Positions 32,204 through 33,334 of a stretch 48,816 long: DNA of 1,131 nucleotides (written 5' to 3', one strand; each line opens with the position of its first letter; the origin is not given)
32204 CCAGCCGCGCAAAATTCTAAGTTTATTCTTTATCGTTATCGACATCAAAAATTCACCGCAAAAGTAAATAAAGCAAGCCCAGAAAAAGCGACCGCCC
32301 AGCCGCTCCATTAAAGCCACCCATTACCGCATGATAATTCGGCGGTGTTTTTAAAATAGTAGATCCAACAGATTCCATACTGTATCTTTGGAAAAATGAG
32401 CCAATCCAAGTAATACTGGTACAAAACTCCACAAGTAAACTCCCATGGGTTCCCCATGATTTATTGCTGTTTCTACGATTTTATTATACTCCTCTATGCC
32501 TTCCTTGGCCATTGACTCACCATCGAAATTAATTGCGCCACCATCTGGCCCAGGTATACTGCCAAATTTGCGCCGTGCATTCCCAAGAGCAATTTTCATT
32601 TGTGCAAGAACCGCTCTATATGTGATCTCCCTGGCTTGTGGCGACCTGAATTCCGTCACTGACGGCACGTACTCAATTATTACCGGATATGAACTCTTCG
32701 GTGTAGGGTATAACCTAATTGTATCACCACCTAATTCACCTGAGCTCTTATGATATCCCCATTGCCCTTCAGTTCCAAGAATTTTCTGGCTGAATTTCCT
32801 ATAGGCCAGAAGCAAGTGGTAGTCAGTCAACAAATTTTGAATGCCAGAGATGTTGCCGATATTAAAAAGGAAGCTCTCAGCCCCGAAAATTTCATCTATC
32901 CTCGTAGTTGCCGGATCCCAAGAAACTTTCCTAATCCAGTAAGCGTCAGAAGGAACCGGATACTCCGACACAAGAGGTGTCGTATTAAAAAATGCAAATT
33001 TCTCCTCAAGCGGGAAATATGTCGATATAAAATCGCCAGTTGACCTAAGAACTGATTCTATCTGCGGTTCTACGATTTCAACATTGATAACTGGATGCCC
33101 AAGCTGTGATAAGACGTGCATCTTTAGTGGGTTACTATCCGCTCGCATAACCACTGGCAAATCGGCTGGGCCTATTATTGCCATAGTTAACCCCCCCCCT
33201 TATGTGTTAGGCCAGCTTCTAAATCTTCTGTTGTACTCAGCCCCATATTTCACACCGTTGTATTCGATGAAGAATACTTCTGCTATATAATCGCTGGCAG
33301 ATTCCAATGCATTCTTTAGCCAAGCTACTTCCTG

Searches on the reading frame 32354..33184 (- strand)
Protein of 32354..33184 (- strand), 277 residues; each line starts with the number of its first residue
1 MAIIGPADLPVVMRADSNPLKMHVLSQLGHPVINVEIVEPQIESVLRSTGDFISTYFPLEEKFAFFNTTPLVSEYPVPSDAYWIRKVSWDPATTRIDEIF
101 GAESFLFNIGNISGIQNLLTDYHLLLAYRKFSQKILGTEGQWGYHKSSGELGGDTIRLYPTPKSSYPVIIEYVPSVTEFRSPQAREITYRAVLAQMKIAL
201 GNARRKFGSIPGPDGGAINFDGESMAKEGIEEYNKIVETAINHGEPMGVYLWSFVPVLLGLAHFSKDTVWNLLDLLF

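Call 25: search_protein_families(library=phrogs, proteins=[window:32354-33184:-], max_evalue=0.001)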
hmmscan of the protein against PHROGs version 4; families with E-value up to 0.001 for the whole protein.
window:32354-33184:- (277 aa): 1 family
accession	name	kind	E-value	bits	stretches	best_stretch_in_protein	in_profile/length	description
phrog_211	-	connector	2.6e-06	27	1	17-239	727-958/976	head-tail adaptor Ad2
